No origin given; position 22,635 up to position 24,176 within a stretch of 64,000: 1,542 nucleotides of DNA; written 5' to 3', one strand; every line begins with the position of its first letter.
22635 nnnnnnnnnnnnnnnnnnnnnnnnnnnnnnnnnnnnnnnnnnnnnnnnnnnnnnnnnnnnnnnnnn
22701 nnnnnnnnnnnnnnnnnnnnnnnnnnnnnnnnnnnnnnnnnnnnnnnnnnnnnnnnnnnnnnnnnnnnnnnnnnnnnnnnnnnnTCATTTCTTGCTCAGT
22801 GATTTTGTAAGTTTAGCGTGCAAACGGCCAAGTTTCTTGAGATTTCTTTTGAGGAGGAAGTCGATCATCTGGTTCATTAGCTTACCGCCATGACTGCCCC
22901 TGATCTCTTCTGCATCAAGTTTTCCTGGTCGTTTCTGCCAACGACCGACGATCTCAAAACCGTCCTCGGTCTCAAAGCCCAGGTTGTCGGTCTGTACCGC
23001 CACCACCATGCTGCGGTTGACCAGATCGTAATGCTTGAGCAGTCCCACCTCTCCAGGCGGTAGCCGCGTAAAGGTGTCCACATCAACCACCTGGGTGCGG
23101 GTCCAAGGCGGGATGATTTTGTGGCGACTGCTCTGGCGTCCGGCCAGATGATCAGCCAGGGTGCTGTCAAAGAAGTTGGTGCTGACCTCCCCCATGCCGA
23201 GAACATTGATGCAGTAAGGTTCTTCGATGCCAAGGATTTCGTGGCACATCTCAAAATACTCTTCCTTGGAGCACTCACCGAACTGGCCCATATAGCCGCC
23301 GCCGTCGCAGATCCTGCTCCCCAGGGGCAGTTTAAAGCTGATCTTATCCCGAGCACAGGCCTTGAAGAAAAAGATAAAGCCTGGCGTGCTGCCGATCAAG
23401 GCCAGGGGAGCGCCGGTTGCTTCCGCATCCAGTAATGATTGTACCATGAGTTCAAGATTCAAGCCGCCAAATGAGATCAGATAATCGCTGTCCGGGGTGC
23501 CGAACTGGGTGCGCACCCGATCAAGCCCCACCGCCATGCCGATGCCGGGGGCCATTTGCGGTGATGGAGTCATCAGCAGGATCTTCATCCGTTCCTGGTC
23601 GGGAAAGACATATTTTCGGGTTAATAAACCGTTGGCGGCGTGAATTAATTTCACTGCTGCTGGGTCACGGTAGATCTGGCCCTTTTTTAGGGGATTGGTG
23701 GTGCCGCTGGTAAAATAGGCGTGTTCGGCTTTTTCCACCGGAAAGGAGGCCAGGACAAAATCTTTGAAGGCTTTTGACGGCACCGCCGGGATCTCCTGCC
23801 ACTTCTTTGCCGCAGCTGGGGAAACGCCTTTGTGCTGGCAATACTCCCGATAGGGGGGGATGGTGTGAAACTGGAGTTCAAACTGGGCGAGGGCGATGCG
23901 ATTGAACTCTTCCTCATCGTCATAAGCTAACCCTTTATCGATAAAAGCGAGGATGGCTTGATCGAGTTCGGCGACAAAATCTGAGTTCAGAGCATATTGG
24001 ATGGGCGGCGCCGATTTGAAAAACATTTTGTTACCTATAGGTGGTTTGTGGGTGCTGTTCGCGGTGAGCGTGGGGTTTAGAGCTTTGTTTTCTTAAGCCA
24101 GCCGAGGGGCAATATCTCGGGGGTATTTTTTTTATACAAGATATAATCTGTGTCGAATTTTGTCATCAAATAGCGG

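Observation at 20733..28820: A tightly coupled operon links a 7-heme cytochrome and dedicated CcsBA to a B12-radical SAM, LuxE-like ligase and ICMT-like methyltransferase module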

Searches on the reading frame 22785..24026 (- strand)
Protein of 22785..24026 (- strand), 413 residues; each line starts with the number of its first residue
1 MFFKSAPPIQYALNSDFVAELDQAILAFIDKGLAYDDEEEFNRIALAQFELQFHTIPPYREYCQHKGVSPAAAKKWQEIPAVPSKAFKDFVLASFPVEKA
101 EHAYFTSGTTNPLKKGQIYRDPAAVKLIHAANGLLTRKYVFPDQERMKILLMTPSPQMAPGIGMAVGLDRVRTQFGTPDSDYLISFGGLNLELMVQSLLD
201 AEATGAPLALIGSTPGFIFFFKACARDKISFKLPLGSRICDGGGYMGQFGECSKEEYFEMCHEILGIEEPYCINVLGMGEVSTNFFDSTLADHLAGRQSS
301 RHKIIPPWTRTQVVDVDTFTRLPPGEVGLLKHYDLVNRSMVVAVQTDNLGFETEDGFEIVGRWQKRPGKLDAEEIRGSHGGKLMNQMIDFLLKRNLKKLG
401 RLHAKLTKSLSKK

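Call 3: search_protein_families(library=pfam, proteins=[window:22785-24026:-], max_evalue=0.01)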
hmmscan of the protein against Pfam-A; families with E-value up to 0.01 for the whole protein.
window:22785-24026:- (413 aa): 1 family
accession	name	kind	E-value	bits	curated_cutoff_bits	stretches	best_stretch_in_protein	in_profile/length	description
PF04443.18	LuxE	-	5.4e-22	78.7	24.9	1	16-354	10-356/391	Acyl-protein synthetase, LuxE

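Call 5: search_protein_families(library=ncbifam, proteins=[window:22785-24026:-], max_evalue=0.01)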
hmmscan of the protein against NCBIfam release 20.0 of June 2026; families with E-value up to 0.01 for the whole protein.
window:22785-24026:- (413 aa): 1 family
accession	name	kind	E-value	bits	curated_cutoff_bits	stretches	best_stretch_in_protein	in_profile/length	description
NF052244.1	LCFA_lig_LuxE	equivalog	3.2e-16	59.3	550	1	19-351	10-329/367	long-chain-fatty-acid--protein ligase LuxE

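Call 7: find_homologous_proteins(query=window:22785-24026:-)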
Query window:22785-24026:- (413 aa): 920 proteins with E <= 0.001 among 8000 candidates; the best 120 are listed.
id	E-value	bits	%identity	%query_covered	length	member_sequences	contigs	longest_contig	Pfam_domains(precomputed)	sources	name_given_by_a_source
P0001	4.1e-281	950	100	100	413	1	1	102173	PF04443.18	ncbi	-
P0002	1.1e-251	853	89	100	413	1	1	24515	PF04443.18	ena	-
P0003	8.3e-245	830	87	100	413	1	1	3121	PF04443.18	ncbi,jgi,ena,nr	ncbi:MAG: hypothetical protein OEL55_06760 [Desulfobulbaceae bacterium]|nr:hypothetical protein [Des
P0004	1.8e-244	829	86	100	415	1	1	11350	PF04443.18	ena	-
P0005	1.2e-242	823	86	100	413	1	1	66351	PF04443.18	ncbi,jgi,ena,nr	ncbi:MAG: hypothetical protein OEV73_09445 [Desulfobulbaceae bacterium]|nr:hypothetical protein [Des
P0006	6.0e-238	808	84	100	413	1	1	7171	PF04443.18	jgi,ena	-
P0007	1.0e-226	771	79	100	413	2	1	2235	PF04443.18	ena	-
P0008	7.3e-223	758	77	100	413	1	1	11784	PF04443.18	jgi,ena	-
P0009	9.2e-223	758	79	99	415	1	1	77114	PF04443.18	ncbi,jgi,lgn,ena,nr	ncbi:MAG: hypothetical protein OEY01_08145 [Desulfobulbaceae bacterium]|nr:hypothetical protein [Des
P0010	1.1e-219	748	77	100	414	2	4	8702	PF04443.18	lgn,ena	-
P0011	7.7e-219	745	78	98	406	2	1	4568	PF04443.18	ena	-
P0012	1.3e-217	741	77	100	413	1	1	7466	PF04443.18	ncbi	-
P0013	9.2e-216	735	74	100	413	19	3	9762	PF04443.18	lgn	-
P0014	1.1e-214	731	76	100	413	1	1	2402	PF04443.18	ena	-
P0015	5.3e-209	712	73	100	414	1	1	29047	PF04443.18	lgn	-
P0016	5.9e-201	686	72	97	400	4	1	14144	PF04443.18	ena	-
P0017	5.9e-200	683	72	100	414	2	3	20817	PF04443.18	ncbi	-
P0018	1.6e-197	675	71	99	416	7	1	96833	PF04443.18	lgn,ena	-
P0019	6.4e-195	666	69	97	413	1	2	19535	PF04443.18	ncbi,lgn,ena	-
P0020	9.9e-194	662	70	97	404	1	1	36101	PF04443.18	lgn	-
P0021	1.9e-193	661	67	99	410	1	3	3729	PF04443.18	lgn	-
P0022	3.2e-193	660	68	97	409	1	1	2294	PF04443.18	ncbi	-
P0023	9.6e-193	659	69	97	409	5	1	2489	PF04443.18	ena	-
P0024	1.2e-192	659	69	97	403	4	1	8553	PF04443.18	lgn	-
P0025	1.5e-192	658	68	96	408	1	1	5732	PF04443.18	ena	-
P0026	1.7e-192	658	69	98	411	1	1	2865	PF04443.18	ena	-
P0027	2.2e-192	658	68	97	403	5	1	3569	PF04443.18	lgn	-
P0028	2.3e-192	658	70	96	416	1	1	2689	PF04443.18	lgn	-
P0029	2.4e-192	658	68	97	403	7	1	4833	PF04443.18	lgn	-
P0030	1.3e-191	655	68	97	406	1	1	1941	PF04443.18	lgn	-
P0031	1.6e-191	655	68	97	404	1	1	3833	PF04443.18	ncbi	-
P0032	9.3e-191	652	68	97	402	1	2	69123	PF04443.18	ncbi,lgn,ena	-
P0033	1.1e-190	652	67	98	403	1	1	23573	PF04443.18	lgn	-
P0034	1.1e-190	652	68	96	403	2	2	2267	PF04443.18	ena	-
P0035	1.4e-190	652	68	97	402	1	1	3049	PF04443.18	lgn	-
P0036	2.1e-190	651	71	95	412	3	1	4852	PF04443.18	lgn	-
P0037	2.3e-190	651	68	97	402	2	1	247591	PF04443.18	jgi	jgi:hypothetical protein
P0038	2.6e-190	651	68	96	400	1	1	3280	PF04443.18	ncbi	-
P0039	3.0e-190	651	68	97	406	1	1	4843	PF04443.18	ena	-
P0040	1.1e-189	649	66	98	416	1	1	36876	PF04443.18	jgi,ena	-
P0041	1.1e-189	649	68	97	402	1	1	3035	PF04443.18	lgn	-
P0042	2.1e-189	648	68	97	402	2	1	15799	PF04443.18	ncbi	-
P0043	2.2e-189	648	68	97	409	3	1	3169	PF04443.18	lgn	-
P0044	2.4e-189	648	68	97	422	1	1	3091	PF04443.18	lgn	-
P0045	3.1e-189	647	68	96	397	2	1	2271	PF04443.18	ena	-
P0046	3.2e-189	647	68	97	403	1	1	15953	PF04443.18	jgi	jgi:hypothetical protein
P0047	4.1e-189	647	67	98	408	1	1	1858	PF04443.18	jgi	-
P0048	1.9e-188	645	67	97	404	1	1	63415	PF04443.18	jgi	jgi:anaerobic magnesium-protoporphyrin IX monomethyl ester cyclase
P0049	3.0e-188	644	67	97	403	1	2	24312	PF04443.18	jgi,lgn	jgi:hypothetical protein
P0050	3.3e-188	644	66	97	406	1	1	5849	PF04443.18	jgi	-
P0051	4.0e-188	644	66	97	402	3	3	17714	PF04443.18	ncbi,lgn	-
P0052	4.7e-188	643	68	97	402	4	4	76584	PF04443.18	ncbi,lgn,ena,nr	ncbi:MAG: acyl-protein synthetase [Nitrospirae bacterium]|nr:acyl-protein synthetase [Nitrospirota b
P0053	6.2e-188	643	66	97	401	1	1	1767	PF04443.18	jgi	jgi:hypothetical protein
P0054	6.5e-188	643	68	97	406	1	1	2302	PF04443.18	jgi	jgi:hypothetical protein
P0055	1.8e-187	642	68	96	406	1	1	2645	PF04443.18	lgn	-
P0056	2.3e-187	641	67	98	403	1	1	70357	PF04443.18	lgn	-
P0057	2.4e-187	641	67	97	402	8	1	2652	PF04443.18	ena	-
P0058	2.4e-187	641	67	97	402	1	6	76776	PF04443.18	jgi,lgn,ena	jgi:hypothetical protein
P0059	3.4e-187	641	67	97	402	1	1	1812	PF04443.18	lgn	-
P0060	5.4e-187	640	65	98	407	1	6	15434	PF04443.18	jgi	jgi:hypothetical protein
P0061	1.4e-186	639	66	96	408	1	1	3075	PF04443.18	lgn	-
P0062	2.3e-186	638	65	97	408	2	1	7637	PF04443.18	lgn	-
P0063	3.1e-186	637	67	97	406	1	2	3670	PF04443.18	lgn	-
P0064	5.9e-186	637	67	97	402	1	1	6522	PF04443.18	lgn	-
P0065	7.2e-186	636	68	96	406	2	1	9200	PF04443.18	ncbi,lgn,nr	ncbi:MAG: acyl-protein synthetase [Nitrospirae bacterium]|nr:MAG: acyl-protein synthetase [Nitrospir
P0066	8.9e-186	636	67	97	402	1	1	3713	PF04443.18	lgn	-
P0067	2.2e-185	635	65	97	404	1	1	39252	PF04443.18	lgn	-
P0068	4.6e-185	634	66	96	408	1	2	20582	PF04443.18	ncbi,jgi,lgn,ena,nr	ncbi:MAG TPA: acyl-protein synthetase [Nitrospiraceae bacterium]|nr:acyl-protein synthetase [Nitrosp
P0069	6.3e-185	633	66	96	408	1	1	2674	PF04443.18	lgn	-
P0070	2.6e-184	631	67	96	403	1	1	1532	PF04443.18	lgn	-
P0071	1.4e-183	629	67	97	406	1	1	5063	PF04443.18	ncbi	-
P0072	1.7e-183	628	66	96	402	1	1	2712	PF04443.18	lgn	-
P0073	6.4e-183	627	66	97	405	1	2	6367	PF04443.18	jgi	jgi:hypothetical protein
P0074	1.4e-182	625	66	96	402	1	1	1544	PF04443.18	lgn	-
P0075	2.9e-182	624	66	97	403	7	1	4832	PF04443.18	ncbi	-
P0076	4.9e-182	624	66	97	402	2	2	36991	PF04443.18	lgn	-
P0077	6.8e-182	623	67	92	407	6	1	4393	PF04443.18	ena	-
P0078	8.8e-178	610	81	77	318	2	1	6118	PF04443.18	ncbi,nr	ncbi:MAG: hypothetical protein OEV91_02875, partial [Desulfobulbaceae bacterium]|nr:hypothetical pro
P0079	6.8e-177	607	63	96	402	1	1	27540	PF04443.18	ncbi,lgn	-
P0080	3.2e-176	605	64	97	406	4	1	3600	PF04443.18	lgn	-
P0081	7.5e-176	603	81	78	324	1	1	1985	PF04443.18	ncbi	-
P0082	1.3e-174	599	63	97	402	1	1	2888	PF04443.18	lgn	-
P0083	2.7e-174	598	64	96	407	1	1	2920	PF04443.18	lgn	-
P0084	3.7e-173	594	62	97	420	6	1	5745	PF04443.18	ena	-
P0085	7.0e-172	590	62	97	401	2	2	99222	PF04443.18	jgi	-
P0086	2.5e-171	588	61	97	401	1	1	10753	PF04443.18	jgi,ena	-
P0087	2.6e-171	588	61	97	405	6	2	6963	PF04443.18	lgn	-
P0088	2.4e-170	585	61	97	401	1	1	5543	PF04443.18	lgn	-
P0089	3.2e-170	585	61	97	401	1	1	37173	PF04443.18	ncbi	-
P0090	4.4e-170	584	62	96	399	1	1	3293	PF04443.18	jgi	-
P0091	1.2e-169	583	61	97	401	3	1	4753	PF04443.18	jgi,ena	jgi:hypothetical protein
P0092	5.4e-169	581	63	96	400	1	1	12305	PF04443.18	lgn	-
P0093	1.4e-168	579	61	97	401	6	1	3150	PF04443.18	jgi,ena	-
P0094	2.9e-168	578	60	97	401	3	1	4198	PF04443.18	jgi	-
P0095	1.9e-167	576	68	86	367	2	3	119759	PF04443.18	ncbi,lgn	-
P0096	1.1e-166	573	60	97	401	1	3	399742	PF04443.18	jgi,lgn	jgi:hypothetical protein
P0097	2.2e-166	572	61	96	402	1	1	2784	PF04443.18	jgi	jgi:hypothetical protein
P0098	3.0e-166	572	60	97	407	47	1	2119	PF04443.18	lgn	-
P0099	1.3e-164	566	60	97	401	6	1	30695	PF04443.18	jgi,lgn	jgi:anaerobic magnesium-protoporphyrin IX monomethyl ester cyclase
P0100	2.1e-164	566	61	96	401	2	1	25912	PF04443.18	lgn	-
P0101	3.9e-164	565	61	96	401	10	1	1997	PF04443.18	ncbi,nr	ncbi:MAG: hypothetical protein MUO43_18835 [Desulfobacterales bacterium]|nr:hypothetical protein [De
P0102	4.1e-164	565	61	96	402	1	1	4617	PF04443.18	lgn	-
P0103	1.3e-163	563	59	96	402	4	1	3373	PF04443.18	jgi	-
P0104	3.6e-163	561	60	96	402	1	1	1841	PF04443.18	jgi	jgi:hypothetical protein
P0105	1.3e-162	560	60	96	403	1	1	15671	PF04443.18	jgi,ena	-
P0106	3.6e-161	555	59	96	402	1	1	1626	PF04443.18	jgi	jgi:hypothetical protein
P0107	3.3e-160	552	60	96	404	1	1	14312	PF04443.18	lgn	-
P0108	8.3e-160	550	69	81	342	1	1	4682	PF04443.18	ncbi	-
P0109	1.2e-158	547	60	96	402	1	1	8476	PF04443.18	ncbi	-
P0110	1.2e-157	543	58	96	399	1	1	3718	PF04443.18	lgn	-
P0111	2.1e-155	536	59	95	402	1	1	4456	PF04443.18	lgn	-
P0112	3.1e-152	526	63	87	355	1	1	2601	PF04443.18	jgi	-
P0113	4.0e-149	515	55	96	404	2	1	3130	PF04443.18,PF00501.35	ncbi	-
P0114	8.6e-149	514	55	96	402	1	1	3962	PF04443.18,PF00501.35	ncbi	-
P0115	3.1e-148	512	54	96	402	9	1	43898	PF04443.18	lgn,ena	-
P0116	7.0e-147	508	64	81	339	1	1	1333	PF04443.18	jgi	jgi:hypothetical protein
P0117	1.5e-143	497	52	97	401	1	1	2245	PF04443.18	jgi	jgi:hypothetical protein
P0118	1.6e-143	497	54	96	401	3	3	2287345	PF04443.18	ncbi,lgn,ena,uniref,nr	ncbi:acyl-protein synthetase [Thermosulfuriphilus ammonigenes]|uniref:Acyl-protein synthetase n=1 Ta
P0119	3.2e-142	492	53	96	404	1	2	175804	PF04443.18,PF00501.35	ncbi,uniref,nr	ncbi:acyl-protein synthetase [Dissulfurirhabdus thermomarina]|uniref:Acyl-protein synthetase n=1 Tax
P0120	8.4e-142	491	55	93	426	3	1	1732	PF04443.18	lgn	-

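Call 9: find_encoding_contigs(protein=P0118, flank=10000, max_places=2)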
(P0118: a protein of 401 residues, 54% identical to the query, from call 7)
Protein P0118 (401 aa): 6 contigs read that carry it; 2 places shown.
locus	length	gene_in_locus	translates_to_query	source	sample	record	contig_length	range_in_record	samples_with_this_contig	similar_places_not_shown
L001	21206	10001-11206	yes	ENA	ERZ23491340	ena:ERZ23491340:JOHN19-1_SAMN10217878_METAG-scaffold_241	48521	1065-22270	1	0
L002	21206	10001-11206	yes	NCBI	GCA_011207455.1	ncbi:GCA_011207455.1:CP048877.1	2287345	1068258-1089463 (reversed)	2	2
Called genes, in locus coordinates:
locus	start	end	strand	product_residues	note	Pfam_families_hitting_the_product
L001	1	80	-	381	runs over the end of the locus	?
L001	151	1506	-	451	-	PF02749:QRPTase_N (faint), PF17767:NAPRTase_N, PF04095:NAPRTase, PF17956:NAPRTase_C (weak)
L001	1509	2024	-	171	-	PF00857:Isochorismatase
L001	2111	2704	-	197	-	-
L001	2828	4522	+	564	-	PF00999:Na_H_Exchanger, PF02254:TrkA_N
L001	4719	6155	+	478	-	PF14522:Cytochrome_C7 (faint), PF09699:Paired_CXXCH_1 (faint)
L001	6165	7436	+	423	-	PF05140:ResB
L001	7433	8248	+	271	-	PF01578:Cytochrom_C_asm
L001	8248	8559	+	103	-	-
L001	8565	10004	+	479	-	PF02310:B12-binding, PF04055:Radical_SAM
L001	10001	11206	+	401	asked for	PF04443:LuxE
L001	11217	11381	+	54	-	-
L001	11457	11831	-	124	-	PF01592:NifU_N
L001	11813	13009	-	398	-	PF00266:Aminotran_5, PF01041:DegT_DnrJ_EryC1, PF01212:Beta_elim_lyase (weak)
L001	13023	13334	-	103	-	PF01206:TusA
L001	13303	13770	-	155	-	PF02082:Rrf2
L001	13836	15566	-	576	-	PF02401:LYTB, PF01040:UbiA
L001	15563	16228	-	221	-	PF20582:UPF0758_N, PF04002:RadC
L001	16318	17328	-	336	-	PF04055:Radical_SAM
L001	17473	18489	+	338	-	PF07885:Ion_trans_2, PF02254:TrkA_N, PF02080:TrkA_C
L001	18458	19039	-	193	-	PF01812:5-FTHF_cyc-lig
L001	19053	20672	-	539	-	PF00890:FAD_binding_2, PF01266:DAO (weak), PF07992:Pyr_redox_2 (faint), PF02910:Succ_DH_flav_C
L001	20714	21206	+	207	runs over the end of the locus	PF00702:Hydrolase, PF13419:HAD_2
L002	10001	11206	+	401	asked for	PF04443:LuxE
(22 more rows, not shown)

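Call 10: find_encoding_contigs(protein=P0052, flank=10000, max_places=2)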
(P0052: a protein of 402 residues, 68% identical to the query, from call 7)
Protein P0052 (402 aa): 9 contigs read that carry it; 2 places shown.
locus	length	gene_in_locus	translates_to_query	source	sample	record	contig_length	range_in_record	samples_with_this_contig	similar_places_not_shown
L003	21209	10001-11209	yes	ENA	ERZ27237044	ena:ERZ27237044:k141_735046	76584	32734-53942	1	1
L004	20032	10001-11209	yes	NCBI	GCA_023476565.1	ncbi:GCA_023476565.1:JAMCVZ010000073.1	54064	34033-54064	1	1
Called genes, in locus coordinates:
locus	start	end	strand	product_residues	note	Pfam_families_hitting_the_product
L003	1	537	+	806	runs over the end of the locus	PF00690:Cation_ATPase_N, PF00122:E1-E2_ATPase, PF00702:Hydrolase, PF08282:Hydrolase_3 (weak)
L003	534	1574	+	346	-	PF00512:HisKA (weak), PF02518:HATPase_c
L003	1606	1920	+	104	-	-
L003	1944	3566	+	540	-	PF02366:PMT, PF13231:PMT_2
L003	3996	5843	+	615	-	PF22113:Mtrc-MtrF_II-IV_dom (faint), PF09699:Paired_CXXCH_1 (faint), PF14522:Cytochrome_C7 (faint)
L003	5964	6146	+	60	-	-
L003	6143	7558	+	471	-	PF05140:ResB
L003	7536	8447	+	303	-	PF01578:Cytochrom_C_asm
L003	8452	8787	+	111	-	-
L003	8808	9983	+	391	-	PF04443:LuxE (faint)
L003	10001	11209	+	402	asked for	PF04443:LuxE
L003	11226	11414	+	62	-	-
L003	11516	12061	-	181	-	PF14566:PTPlike_phytase (faint), PF13350:Y_phosphatase3 (weak), PF22741:PTP-NADK, PF22784:PTP-SAK (weak), PF22785:Tc-R-P, PF00782:DSPc (weak)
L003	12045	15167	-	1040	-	PF00873:ACR_tran, PF03176:MMPL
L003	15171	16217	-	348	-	PF25967:RND-MFP_C (faint)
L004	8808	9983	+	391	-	PF04443:LuxE (faint)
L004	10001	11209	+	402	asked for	PF04443:LuxE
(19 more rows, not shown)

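Call 11: find_encoding_contigs(protein=P0096, flank=10000, max_places=2)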
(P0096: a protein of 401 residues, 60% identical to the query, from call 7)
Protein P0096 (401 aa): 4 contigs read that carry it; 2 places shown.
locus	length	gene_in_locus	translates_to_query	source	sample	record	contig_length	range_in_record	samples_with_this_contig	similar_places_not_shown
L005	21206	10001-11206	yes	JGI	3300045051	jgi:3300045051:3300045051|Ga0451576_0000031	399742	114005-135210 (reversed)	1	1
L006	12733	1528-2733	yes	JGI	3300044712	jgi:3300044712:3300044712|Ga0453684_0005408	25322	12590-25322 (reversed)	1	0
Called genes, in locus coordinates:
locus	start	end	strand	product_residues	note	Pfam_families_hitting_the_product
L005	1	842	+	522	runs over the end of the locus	-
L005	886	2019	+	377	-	PF05140:ResB (weak)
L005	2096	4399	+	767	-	PF09586:YfhO (faint)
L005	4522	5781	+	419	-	PF07676:PD40 (faint)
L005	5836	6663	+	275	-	PF01578:Cytochrom_C_asm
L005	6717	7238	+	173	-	-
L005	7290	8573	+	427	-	PF02310:B12-binding, PF04055:Radical_SAM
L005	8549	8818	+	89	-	-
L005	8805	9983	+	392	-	-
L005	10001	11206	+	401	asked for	PF04443:LuxE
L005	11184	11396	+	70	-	-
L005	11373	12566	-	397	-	-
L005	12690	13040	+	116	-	-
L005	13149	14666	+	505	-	PF02310:B12-binding, PF04055:Radical_SAM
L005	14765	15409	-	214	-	PF00923:TAL_FSA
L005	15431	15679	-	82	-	-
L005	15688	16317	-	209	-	PF01288:HPPK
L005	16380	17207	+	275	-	PF01177:Asp_Glu_race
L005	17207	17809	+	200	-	PF10646:Germane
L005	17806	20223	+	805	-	PF02574:S-methyl_trans, PF00809:Pterin_bind, PF02607:B12-binding_2, PF02310:B12-binding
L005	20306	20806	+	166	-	-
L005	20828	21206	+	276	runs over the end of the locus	PF00456:Transketolase_N, PF13292:DXP_synthase_N, PF00676:E1_dh, PF02775:TPP_enzyme_C (faint)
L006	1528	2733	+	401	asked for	PF04443:LuxE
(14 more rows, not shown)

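Call 13: find_related_loci(query=A1, collection=genome_contigs, flank=10000)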
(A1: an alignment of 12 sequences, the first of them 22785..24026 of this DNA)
Query A1 (413 aa) in genome_contigs; peptide patterns used: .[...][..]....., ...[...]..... (x = any residue, [..] = any of these).
255 stretches matched a pattern; 149 encode a relative of the query (tblastn E <= 1e-3); the best 80 are kept; 80 distinct loci.
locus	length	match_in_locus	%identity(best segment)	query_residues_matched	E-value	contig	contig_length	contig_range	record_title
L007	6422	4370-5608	86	1-413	0e+0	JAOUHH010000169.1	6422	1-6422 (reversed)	MAG: Desulfobulbaceae bacterium isolate 4_1_May_SF_Bin57 4_1_May_SF_Bin57_scaffold_5964_c1, whole genome shotgun sequenc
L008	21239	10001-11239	74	1-413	0e+0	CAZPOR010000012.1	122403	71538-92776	MAG TPA_asm: uncultured Desulfurivibrio sp. isolate binchicken_co269_249 genome assembly, contig: NODE_149_length_122403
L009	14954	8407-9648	78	1-413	0e+0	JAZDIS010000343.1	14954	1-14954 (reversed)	MAG: Pseudomonadota bacterium isolate MEGAHIT-group-0.419 k141_12412177, whole genome shotgun sequence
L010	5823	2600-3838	71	1-412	0e+0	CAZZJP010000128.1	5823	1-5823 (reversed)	MAG TPA_asm: uncultured Desulfobulbia bacterium isolate SRP128015_co1_121 genome assembly, contig: NODE_24434_length_582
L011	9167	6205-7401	69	11-409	0e+0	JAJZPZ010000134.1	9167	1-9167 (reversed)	MAG: Nitrospirae bacterium isolate SKS1.bin28 NODE_13296_length_9167_cov_2.080642, whole genome shotgun sequence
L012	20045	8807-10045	72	1-412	0e+0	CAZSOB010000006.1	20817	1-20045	MAG TPA_asm: uncultured Desulfobulbia bacterium isolate SRP128015_co1_161 genome assembly, contig: NODE_3415_length_2081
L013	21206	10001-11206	67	9-410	0e+0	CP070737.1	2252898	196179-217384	MAG: Nitrospiraceae bacterium isolate bin398 chromosome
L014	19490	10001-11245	70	1-412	0e+0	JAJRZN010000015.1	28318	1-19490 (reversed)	MAG: Deltaproteobacteria bacterium isolate Dive96_bin4.200 k141_381489, whole genome shotgun sequence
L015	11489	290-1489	68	9-408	0e+0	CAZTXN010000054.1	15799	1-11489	MAG TPA_asm: uncultured Nitrospiraceae bacterium isolate SRP257756_co1_120 genome assembly, contig: NODE_3242_length_157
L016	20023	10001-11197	68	11-409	0e+0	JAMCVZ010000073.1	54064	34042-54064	MAG: Nitrospirae bacterium isolate FK_Sedi_B_Bin.71 NODE_1488_length_54064_cov_27.6355, whole genome shotgun sequence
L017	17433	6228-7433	66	9-410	0e+0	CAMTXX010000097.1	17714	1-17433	MAG: uncultured Nitrospira sp. isolate G04_MAG_00034 genome assembly, contig: G04_MAG_00034_000000000060, whole genome s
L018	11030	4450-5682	71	1-410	0e+0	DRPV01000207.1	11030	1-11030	MAG TPA_asm: Desulfobacterales bacterium isolate HyVt-567 HyVt-567_k145_483726, whole genome shotgun sequence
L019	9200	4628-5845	67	3-408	0e+0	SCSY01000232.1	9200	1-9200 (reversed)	MAG: Nitrospirae bacterium isolate FW300_bin.22 FW300_bin.22-126411, whole genome shotgun sequence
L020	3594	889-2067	72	17-409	0e+0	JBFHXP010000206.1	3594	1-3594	MAG: Desulfobulbales bacterium isolate Mix_sand09.2021.07.Z.6 k141_2205611_length_3594_cov_10.6603, whole genome shotgun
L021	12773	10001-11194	66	11-408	0e+0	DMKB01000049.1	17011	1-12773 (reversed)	MAG TPA_asm: Nitrospiraceae bacterium isolate UBA9217 contig_37734, whole genome shotgun sequence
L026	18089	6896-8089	63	9-406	5e-174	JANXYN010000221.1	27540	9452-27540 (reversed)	MAG: Geobacteraceae bacterium isolate GL140_3_metabat_43 GL140_3_k141_2089802, whole genome shotgun sequence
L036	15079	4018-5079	53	10-362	5e-129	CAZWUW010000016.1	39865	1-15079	MAG TPA_asm: uncultured Eubacteriales bacterium isolate SRP302447_co1_816 genome assembly, contig: NODE_2809_length_3986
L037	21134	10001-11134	48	3-389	2e-123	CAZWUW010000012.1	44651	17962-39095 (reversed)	MAG TPA_asm: uncultured Eubacteriales bacterium isolate SRP302447_co1_816 genome assembly, contig: NODE_2399_length_4465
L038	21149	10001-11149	47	20-394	2e-122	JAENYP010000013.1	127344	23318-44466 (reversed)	MAG: Thermincola ferriacetica isolate BL5_bin.1 BL5_bin1_NODE_68_length_127344_cov_62.342960, whole genome shotgun seque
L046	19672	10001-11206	44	16-409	4e-115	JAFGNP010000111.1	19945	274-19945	MAG: Coriobacteriia bacterium isolate Zod_Metabat.552 k87_10439567, whole genome shotgun sequence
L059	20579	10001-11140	43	21-389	3e-104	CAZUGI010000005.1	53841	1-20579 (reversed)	MAG TPA_asm: uncultured Geobacter sp. isolate SRP302447_co1_259 genome assembly, contig: NODE_1866_length_53841_cov_8.43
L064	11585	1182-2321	43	21-389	2e-102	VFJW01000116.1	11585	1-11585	MAG: Geobacter sp. isolate Bin_37_3 c_000000809988, whole genome shotgun sequence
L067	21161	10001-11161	42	14-389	7e-103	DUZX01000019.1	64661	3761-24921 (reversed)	MAG TPA_asm: Desulfuromonadales bacterium isolate MAG_13126_9_058 Ga0172367_10000430, whole genome shotgun sequence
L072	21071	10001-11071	44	21-370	4e-102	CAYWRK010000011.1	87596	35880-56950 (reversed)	MAG TPA_asm: uncultured Nitrospiraceae bacterium isolate SRP302447_co1_424 genome assembly, contig: NODE_891_length_8759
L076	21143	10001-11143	42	20-389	1e-101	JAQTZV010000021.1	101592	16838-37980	MAG: Desulfuromonadaceae bacterium isolate STC_69 NODE_464_length_101592_cov_18.896260_Sandtown_C, whole genome shotgun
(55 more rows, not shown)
